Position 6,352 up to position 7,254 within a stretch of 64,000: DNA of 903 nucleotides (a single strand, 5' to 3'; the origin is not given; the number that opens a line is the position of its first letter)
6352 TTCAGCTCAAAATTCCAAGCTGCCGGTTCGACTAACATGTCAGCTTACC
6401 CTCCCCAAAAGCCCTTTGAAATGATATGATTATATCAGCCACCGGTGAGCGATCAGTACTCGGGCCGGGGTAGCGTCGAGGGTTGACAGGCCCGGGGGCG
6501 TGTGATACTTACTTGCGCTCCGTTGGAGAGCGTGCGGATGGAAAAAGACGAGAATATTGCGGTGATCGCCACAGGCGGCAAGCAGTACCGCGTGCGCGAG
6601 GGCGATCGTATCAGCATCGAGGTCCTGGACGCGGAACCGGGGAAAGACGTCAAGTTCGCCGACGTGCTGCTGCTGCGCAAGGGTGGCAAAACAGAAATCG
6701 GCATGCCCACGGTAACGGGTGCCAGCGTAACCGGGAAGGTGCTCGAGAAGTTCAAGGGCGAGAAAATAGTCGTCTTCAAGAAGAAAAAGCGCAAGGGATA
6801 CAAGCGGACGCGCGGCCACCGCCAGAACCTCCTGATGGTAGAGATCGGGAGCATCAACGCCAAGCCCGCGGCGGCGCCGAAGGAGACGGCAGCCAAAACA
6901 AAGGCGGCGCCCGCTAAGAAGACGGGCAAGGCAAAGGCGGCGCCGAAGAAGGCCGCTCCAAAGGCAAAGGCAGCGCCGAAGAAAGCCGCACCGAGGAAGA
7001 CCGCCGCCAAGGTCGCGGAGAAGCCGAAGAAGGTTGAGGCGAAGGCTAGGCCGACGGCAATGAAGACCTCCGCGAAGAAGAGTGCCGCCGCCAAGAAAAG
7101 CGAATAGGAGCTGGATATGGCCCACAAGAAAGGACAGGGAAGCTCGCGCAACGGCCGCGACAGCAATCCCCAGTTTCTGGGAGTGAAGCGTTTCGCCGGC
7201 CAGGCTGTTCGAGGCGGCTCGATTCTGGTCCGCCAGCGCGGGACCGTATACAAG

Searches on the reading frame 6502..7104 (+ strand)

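Call 73: search_protein_families(library=ncbifam, proteins=[window:6502-7104:+], max_evalue=0.01)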
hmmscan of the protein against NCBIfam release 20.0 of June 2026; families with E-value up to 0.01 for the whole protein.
window:6502-7104:+ (201 aa): 3 families
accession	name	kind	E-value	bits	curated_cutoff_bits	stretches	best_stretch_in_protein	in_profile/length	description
NF008916.0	PRK12278.1-4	equivalog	1.8e-39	135.9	193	1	19-169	2-158/223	50S ribosomal protein L21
TIGR00061.1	L21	equivalog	1.4e-28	99.3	43.7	1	20-118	2-100/101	50S ribosomal protein L21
NF008915.0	PRK12278.1-1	equivalog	8.1e-28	97.8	281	1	19-176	2-156/216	50S ribosomal protein L21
